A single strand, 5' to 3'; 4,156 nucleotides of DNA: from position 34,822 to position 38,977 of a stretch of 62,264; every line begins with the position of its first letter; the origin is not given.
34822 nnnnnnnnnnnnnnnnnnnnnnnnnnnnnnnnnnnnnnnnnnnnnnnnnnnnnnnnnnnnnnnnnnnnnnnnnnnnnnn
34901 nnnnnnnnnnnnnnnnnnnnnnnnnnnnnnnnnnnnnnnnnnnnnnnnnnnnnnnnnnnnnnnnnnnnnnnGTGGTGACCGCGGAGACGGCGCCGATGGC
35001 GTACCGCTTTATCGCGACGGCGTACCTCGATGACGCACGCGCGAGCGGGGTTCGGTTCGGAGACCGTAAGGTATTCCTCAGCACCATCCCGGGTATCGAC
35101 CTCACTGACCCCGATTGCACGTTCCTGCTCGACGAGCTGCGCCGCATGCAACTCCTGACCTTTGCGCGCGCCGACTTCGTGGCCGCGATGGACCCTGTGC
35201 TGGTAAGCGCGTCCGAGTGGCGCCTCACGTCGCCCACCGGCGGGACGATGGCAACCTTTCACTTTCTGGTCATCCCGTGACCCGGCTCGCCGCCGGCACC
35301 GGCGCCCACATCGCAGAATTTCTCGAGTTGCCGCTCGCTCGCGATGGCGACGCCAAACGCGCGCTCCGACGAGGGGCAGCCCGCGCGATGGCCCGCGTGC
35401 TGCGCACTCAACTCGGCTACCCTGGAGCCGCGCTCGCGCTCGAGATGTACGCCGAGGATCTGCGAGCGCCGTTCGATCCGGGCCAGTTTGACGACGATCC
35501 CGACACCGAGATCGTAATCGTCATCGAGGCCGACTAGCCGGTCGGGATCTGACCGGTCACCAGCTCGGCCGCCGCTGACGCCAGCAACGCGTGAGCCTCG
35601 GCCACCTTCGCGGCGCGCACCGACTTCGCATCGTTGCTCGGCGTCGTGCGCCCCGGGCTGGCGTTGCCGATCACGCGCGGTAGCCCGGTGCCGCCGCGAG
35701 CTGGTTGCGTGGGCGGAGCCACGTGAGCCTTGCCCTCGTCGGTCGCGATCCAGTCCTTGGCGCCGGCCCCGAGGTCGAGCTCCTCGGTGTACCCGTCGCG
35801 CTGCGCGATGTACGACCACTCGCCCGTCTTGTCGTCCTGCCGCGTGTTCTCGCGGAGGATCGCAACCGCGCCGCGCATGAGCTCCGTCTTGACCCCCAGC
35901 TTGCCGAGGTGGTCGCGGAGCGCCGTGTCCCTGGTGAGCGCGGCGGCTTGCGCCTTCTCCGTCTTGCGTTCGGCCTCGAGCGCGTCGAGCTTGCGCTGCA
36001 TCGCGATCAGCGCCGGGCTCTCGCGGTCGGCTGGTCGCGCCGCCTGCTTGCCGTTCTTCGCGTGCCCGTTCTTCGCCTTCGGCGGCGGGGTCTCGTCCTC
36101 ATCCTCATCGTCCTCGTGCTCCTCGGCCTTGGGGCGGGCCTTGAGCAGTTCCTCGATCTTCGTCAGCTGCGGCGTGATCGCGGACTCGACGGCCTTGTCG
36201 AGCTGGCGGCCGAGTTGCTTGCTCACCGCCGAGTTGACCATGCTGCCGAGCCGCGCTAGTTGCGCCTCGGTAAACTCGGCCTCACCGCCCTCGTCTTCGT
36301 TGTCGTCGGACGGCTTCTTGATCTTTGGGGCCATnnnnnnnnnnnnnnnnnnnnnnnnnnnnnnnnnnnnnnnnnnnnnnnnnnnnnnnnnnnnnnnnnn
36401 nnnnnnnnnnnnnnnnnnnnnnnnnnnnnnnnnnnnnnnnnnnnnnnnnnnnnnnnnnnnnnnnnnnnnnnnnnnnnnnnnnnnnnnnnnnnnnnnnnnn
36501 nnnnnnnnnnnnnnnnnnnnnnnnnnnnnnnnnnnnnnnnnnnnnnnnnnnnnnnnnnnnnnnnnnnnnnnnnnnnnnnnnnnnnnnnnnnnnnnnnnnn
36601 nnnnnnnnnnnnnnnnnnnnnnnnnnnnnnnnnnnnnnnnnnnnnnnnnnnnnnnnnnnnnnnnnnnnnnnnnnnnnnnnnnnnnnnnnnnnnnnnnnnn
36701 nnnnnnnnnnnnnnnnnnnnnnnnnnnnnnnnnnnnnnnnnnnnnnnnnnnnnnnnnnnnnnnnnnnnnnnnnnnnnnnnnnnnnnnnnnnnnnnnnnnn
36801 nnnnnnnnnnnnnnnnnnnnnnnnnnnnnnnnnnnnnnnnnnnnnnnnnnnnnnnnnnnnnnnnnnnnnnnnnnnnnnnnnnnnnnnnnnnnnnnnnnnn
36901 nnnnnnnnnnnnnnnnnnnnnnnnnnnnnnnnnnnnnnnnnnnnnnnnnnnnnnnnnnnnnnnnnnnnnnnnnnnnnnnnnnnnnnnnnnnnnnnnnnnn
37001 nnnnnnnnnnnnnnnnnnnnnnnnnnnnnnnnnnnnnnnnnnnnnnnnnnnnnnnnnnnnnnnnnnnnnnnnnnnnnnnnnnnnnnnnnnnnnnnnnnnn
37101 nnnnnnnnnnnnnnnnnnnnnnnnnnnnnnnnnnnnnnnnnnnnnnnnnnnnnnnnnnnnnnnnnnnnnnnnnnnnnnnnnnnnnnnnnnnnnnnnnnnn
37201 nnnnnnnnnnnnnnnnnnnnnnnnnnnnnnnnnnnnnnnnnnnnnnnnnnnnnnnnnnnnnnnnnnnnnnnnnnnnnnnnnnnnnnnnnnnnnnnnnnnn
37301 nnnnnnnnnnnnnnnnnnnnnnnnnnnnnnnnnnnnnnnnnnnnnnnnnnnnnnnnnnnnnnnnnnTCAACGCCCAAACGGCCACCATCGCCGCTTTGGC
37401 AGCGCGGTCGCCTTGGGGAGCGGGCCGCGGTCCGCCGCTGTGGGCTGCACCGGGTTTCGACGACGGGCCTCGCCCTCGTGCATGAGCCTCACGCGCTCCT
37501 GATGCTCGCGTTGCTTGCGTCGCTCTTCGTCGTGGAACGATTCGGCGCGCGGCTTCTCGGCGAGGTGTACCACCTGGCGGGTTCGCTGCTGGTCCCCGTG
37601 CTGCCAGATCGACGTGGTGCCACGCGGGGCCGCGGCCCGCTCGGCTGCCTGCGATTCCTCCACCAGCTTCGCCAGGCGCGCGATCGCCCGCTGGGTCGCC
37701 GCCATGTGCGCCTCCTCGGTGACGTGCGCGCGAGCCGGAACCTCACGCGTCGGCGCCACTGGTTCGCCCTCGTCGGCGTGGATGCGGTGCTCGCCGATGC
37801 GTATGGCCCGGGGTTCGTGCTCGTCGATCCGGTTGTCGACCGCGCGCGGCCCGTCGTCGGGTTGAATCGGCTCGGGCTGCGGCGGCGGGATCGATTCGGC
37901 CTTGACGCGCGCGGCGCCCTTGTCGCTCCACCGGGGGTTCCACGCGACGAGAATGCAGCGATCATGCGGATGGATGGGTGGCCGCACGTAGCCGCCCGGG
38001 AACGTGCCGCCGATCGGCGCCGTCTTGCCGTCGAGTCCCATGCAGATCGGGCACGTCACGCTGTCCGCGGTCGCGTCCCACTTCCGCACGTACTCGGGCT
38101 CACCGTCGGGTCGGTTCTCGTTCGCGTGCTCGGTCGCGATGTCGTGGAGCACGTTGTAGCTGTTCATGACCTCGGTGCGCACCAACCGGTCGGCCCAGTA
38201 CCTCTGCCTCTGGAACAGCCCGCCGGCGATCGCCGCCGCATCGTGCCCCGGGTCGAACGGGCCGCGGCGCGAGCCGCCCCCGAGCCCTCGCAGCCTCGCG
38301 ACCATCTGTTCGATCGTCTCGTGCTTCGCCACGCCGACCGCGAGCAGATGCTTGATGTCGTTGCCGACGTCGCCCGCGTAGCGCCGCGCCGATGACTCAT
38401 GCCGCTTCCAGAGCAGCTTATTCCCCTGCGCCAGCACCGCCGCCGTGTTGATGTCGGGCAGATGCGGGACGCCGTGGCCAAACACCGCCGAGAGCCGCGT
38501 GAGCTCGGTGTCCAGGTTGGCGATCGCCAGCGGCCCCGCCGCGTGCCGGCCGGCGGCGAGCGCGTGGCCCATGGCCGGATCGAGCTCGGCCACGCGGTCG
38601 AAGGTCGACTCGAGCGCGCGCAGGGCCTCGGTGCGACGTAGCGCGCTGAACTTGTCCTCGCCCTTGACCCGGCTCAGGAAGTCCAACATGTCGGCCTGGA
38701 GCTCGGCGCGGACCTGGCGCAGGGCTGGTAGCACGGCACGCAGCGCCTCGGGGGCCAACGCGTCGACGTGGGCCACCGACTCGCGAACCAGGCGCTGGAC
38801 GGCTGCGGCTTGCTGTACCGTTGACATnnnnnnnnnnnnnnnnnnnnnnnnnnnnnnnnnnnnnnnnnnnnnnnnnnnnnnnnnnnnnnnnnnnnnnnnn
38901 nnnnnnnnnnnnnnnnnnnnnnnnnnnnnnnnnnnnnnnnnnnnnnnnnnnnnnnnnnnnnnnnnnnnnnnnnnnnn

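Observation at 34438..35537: Opposite-strand 4-gene cassette wedged between the scaffold and major capsid genes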

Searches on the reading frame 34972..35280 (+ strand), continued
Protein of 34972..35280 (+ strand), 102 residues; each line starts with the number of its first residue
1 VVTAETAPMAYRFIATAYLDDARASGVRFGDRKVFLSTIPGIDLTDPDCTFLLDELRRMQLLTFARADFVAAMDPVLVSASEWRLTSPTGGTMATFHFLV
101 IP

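Call 103: search_solved_structures(query=A5, max_evalue=1)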
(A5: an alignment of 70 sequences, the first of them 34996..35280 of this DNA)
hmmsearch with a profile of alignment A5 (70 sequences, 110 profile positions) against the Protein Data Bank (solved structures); distinct sequences matched with E-value up to 1: 4.
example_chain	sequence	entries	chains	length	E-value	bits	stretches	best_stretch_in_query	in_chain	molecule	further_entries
8jar_A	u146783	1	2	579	0.66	13.1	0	18-67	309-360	Amyloid protein-binding protein 2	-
8jaq_A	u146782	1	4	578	0.66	13.1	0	18-67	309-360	Amyloid protein-binding protein 2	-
8jal_A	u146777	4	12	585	0.66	13.1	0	18-67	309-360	Amyloid protein-binding protein 2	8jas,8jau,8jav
5ovo_B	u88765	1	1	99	0.85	12.7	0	14-46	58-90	Nitrogen regulatory protein P-II 1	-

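Call 105: search_protein_families(library=ncbifam, proteins=[window:34996-35280:+, L041:7134-8240:+, L041:8237-11914:+], max_evalue=0.01)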
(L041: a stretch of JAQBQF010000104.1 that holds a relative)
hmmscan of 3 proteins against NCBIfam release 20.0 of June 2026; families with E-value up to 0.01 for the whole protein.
window:34996-35280:+ (94 aa): 0 families

L041:7134-8240:+ (368 aa): 0 families

L041:8237-11914:+ (1225 aa): 26 families (the best 25 are shown)
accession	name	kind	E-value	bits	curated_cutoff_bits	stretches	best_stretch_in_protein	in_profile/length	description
NF053655.1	CedD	equivalog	6.4e-11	41.6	600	1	826-893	199-267/527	DNA-translocating ATPase CedD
TIGR03743.1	SXT_TraD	subfamily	4e-10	38.8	366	1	834-886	162-214/636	conjugative transfer system coupling protein TraD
NF038214.1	IS21_help_AAA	equivalog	1.2e-08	34.9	200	1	259-297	89-126/232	IS21-like element helper ATPase IstB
TIGR03420.1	DnaA_homol_Hda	equivalog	2.6e-07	30.4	194.8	1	255-292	33-72/226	DnaA regulatory inactivator Hda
TIGR03925.1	T7SS_EccC_b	equivalog_domain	3.2e-07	29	346.55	1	252-286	353-387/564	type VII secretion protein EccCb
NF041017.1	DNA_import_CedB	equivalog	7.5e-07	28.1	700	0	838-888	265-317/590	DNA import protein CedB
NF005378.0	PRK06921.1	subfamily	5e-06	25.8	207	0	847-880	117-151/266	hypothetical protein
TIGR00455.1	apsK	equivalog_domain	9.7e-06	25.4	138.7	0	850-887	21-56/184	adenylyl-sulfate kinase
NF040937.1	HerA_Thermprot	equivalog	2.8e-05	22.7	800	1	805-887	99-180/487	DNA double-strand break repair helicase HerA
NF003013.0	PRK03846.1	subfamily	4.9e-05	23.1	163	0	850-887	31-66/202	adenylyl-sulfate kinase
NF005992.0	PRK08116.1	subfamily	0.00011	21.5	189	0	851-882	118-149/269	hypothetical protein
NF005304.0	PRK06835.1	equivalog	0.00013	21.2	215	0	844-880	180-216/330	ATP-binding protein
NF009067.0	PRK12402.1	equivalog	0.0004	19.4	317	0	844-873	31-62/340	replication factor C small subunit 2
NF042943.1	HerA_antiphage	equivalog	0.00042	19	800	0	821-874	130-183/566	anti-phage-associated helicase HerA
TIGR03754.1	conj_TOL_TraD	equivalog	0.00047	18.8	647.55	1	835-887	168-220/643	type IV conjugative transfer system coupling protein TraD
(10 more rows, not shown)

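Call 112: find_encoding_contigs(protein=P0067, flank=8000, max_places=3)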
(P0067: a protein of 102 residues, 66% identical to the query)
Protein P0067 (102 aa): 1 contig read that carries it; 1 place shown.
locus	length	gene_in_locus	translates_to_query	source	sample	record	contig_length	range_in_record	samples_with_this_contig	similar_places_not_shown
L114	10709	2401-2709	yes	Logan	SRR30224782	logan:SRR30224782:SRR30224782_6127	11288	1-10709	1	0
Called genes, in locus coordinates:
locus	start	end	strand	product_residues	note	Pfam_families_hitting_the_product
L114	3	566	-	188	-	?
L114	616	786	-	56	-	-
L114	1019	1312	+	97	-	-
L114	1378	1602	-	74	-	PF13443:HTH_26, PF13560:HTH_31 (weak)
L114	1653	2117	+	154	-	-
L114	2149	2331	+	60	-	-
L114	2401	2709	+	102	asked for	-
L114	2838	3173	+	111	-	-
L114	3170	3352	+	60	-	-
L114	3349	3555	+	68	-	-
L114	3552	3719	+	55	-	-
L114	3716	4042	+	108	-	-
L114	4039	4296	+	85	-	-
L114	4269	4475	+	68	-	-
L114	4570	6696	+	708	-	-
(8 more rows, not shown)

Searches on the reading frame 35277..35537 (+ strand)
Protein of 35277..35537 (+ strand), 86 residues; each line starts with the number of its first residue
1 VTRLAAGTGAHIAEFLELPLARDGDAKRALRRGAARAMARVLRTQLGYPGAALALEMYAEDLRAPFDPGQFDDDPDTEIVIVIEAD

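Call 7: search_protein_families(library=pfam, proteins=[window:35277-35537:+], max_evalue=0.1)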
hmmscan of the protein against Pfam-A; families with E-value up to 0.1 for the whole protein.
window:35277-35537:+ (86 aa): 0 families

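Call 8: search_protein_families(library=phrogs, proteins=[window:35277-35537:+], max_evalue=0.1)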
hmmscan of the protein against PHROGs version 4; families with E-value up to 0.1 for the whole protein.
window:35277-35537:+ (86 aa): 0 families

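Call 30: search_protein_families(library=padloc, proteins=[window:35277-35537:+], max_evalue=0.01)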
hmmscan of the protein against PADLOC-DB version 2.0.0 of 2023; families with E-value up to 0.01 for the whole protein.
window:35277-35537:+ (86 aa): 0 families

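Call 49: find_related_loci(query=window:35277-35537:+, collection=viral_contigs, flank=5000)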
Query window:35277-35537:+ (86 aa) in viral_contigs; peptide patterns used: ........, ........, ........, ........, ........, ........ (x = any residue, [..] = any of these).
48 stretches matched a pattern, but none encodes a relative of the query by tblastn (E <= 1e-3).

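Call 80: search_protein_representatives(protein=window:35277-35537:+)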
Query: 86 residues. Proteins with E-value up to 0.001 (for the whole library): 14; up to 1e-10: 4; up to 1e-30: 1. The best 14 are listed.
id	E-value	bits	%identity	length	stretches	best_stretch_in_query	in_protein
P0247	4.3e-48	176.5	100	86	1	1-86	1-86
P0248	2.3e-14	69.1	56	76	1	15-82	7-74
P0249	1.4e-12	63.4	69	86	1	15-69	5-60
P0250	4.3e-11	58.7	56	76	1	15-73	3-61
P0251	1.8e-10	56.7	57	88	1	15-75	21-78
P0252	2.5e-09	53.1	49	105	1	13-77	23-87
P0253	1.1e-08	51.0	54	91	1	17-75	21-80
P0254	2.4e-08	50.0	44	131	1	12-83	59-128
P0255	7.6e-08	48.4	52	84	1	18-81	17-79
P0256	8.3e-07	45.1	55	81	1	14-86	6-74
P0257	2.4e-06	43.6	55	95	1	14-68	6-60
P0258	9.0e-05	38.6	50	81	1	15-69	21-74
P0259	1.2e-04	38.3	48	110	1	9-64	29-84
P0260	3.0e-04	37.0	54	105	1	15-83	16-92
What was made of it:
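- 35277..35537 (+): o4: 86-aa acidic protein. Small family with the core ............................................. followed by an acidic tail. 13 homologues at E<=1e-3, 44-69% identity, in the exhaustive search (call 80).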

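Call 82: find_encoding_contigs(protein=P0249, flank=5000, max_places=3)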
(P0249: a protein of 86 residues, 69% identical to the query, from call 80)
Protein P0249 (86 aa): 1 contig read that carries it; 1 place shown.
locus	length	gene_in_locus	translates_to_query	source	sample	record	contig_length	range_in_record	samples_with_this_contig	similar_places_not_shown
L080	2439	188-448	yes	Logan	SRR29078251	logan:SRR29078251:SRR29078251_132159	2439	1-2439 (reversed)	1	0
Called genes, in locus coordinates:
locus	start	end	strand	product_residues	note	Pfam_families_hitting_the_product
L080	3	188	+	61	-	?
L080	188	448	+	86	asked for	-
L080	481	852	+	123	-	-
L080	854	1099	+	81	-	-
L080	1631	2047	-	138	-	-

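Call 105: search_protein_families(library=ncbifam, proteins=[window:35277-35537:+], max_evalue=0.01)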
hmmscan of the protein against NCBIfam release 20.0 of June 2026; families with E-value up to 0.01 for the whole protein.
window:35277-35537:+ (86 aa): 0 families

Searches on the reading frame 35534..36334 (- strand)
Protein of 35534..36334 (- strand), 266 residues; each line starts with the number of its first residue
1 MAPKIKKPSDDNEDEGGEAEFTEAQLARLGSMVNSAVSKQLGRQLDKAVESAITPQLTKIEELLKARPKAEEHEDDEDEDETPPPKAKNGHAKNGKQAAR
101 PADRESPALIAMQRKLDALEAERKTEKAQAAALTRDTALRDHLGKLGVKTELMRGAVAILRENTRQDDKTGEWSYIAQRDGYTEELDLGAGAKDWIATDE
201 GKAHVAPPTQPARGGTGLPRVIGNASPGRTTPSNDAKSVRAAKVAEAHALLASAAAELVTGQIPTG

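Call 7: search_protein_families(library=pfam, proteins=[window:35534-36334:-], max_evalue=0.1)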
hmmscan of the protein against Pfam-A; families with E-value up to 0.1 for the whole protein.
window:35534-36334:- (266 aa): 1 family
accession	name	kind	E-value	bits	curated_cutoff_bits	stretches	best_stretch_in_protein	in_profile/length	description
PF04849.18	HAP1_N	-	0.00077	19.2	33.9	1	39-138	102-193/307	HAP1 N-terminal conserved region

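Call 8: search_protein_families(library=phrogs, proteins=[window:35534-36334:-], max_evalue=0.1)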
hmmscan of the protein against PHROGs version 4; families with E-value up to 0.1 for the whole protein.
window:35534-36334:- (266 aa): 0 families

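Call 105: search_protein_families(library=ncbifam, proteins=[window:35534-36334:-], max_evalue=0.01)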
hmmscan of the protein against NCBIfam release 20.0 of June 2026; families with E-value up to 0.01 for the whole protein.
window:35534-36334:- (266 aa): 0 families
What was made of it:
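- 35534..36334 (-): Putative scaffold gene (flank). Its stop shares CTAG with the o4 stop. No family hit (calls 7, 8, 105).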

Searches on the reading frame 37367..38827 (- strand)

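Call 7: search_protein_families(library=pfam, proteins=[window:37367-38827:-], max_evalue=0.1)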
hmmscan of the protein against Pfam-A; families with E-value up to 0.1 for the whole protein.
window:37367-38827:- (486 aa): 1 family
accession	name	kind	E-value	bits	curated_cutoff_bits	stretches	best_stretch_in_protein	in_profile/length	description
PF04233.19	Phage_Mu_F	-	3.3e-06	28.3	29.6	1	157-293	2-111/112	Phage Mu protein F like protein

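Call 8: search_protein_families(library=phrogs, proteins=[window:37367-38827:-], max_evalue=0.1)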
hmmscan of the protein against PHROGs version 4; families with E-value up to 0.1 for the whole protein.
window:37367-38827:- (486 aa): 15 families
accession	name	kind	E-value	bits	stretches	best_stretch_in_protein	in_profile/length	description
phrog_241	-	head and packaging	5.6e-16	59.7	1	156-306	155-282/679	head morphogenesis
phrog_6577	-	unknown function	9.1e-14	51.7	1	144-304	109-237/1066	-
phrog_115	-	head and packaging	2e-10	41.5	1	154-306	206-327/665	minor head protein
phrog_595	-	head and packaging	6e-08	33.5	1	152-306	183-307/513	head maturation protease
phrog_4728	-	head and packaging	1.2e-07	31.9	1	157-303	187-306/591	head morphogenesis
phrog_2841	-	head and packaging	6e-06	26.5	1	205-307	224-317/525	minor head protein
phrog_2468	-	head and packaging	1.9e-05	25.3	1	154-287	148-255/303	head morphogenesis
phrog_7625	-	head and packaging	2.3e-05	24.5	1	158-305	135-257/504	head morphogenesis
phrog_3517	-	head and packaging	7.7e-05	23.1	1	205-276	228-298/371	head morphogenesis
phrog_28652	-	unknown function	0.00015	21.7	1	244-297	247-300/497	-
phrog_21789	-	head and packaging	0.00043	19.1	1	157-291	144-254/1195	virion structural protein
phrog_1657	-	head and packaging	0.0005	20.5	1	154-299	159-301/337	head morphogenesis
phrog_2662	-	head and packaging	0.0046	16.6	1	232-293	640-705/717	portal protein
phrog_16493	-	head and packaging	0.013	15.2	1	246-295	234-283/535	head maturation protease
phrog_17576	-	unknown function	0.022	16.1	1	5-58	70-123/129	-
